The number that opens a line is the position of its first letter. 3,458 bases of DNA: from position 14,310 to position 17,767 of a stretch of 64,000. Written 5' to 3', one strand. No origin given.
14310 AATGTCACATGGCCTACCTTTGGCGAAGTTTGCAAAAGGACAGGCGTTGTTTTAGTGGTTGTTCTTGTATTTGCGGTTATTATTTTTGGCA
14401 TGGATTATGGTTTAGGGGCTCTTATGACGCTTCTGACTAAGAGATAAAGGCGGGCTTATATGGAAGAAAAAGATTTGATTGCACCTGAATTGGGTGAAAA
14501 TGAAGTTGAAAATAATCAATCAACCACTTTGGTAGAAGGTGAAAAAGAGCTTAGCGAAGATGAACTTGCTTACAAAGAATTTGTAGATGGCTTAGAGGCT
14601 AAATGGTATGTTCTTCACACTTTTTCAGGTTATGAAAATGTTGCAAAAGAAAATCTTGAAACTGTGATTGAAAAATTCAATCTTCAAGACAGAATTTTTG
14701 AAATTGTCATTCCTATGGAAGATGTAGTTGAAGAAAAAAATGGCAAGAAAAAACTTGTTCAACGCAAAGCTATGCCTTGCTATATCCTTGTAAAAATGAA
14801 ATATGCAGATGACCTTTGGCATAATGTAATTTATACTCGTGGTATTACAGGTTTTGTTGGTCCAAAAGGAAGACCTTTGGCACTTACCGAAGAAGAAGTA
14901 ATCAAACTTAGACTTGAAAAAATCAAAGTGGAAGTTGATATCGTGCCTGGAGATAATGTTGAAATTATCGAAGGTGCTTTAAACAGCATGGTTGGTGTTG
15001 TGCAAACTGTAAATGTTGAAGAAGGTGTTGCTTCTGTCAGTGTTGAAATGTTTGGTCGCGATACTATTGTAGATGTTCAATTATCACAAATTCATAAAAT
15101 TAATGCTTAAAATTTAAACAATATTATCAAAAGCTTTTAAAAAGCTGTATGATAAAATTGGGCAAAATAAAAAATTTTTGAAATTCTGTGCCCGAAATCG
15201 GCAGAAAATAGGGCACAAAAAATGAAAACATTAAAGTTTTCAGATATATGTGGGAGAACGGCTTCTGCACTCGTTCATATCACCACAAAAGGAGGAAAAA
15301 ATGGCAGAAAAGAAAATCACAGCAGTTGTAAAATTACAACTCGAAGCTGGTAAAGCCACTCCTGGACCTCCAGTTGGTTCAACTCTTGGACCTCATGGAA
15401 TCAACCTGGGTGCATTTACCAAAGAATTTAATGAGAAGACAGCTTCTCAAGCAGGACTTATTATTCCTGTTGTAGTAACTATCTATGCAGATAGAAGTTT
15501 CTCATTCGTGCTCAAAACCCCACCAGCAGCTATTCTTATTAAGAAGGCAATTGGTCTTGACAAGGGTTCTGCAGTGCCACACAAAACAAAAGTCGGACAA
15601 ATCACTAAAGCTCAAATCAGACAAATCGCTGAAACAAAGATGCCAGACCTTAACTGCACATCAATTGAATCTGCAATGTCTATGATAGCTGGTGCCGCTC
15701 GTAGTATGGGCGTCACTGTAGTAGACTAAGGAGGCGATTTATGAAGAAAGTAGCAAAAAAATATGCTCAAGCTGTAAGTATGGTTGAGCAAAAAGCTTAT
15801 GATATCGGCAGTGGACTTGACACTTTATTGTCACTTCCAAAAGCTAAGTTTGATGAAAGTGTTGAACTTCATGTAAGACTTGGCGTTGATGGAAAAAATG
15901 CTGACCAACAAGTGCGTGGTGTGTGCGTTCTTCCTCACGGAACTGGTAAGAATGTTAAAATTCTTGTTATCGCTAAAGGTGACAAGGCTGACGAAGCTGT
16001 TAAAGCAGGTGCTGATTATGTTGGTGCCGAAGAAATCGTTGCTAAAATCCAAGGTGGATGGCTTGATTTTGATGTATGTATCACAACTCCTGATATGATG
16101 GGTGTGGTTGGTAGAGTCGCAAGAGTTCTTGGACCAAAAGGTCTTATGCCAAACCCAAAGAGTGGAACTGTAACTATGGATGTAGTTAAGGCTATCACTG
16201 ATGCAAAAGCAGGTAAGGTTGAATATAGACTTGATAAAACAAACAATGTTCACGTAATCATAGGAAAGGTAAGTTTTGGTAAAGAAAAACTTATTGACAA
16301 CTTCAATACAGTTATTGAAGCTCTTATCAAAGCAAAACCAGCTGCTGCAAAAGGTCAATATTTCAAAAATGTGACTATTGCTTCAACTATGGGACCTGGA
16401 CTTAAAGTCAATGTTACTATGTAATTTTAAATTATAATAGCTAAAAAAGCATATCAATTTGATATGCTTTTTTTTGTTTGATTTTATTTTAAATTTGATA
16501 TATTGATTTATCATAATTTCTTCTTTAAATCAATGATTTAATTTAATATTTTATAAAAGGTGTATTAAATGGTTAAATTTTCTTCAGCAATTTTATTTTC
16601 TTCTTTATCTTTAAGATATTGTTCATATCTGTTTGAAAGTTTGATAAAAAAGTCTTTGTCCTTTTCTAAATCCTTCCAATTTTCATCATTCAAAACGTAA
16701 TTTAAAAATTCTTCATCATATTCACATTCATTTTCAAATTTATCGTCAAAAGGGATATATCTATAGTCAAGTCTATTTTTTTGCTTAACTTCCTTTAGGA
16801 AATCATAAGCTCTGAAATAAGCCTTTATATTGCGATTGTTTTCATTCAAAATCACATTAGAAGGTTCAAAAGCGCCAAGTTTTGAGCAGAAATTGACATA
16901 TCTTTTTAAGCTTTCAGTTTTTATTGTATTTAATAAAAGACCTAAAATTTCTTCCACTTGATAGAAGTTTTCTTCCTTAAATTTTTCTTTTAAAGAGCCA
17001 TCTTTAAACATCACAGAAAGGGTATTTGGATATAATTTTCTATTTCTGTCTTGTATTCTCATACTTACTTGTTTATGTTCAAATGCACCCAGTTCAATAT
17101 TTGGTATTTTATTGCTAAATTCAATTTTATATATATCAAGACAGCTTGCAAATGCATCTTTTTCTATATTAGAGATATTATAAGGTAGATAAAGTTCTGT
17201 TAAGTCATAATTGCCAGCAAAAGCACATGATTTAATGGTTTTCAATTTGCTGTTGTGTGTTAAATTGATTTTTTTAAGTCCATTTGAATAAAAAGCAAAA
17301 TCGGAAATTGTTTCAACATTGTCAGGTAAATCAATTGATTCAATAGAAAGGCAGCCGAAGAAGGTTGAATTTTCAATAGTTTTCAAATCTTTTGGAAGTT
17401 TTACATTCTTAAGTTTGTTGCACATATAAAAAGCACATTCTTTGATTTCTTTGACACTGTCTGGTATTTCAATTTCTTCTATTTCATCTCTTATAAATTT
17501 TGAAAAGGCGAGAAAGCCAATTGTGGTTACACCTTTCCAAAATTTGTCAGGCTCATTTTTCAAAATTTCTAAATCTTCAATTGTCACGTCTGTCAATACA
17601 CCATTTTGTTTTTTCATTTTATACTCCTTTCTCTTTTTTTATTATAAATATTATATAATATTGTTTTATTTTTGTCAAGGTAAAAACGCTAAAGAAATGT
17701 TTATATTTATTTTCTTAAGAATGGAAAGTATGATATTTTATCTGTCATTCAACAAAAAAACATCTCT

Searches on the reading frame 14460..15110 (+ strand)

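Call 82: search_protein_families(library=pfam, proteins=[window:14460-15110:+], max_evalue=0.00001)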
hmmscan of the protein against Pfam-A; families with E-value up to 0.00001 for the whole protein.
window:14460-15110:+ (216 aa): 1 family
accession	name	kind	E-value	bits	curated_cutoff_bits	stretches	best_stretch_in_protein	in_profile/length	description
PF02357.24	NusG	-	8.2e-26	90.8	22.2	1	48-151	2-93/93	Transcription termination factor nusG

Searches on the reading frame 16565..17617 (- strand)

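Call 82: search_protein_families(library=pfam, proteins=[window:16565-17617:-], max_evalue=0.00001)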
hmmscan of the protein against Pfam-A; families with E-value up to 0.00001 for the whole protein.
window:16565-17617:- (350 aa): 2 families
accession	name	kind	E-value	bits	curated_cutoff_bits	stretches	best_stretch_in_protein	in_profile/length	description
PF13306.12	LRR_5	-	8.4e-40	136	27.7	2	33-159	3-123/127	BspA type Leucine rich repeat region (6 copies)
PF13855.12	LRR_8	-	5.7e-12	45.7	27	0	113-158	2-47/61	Leucine rich repeat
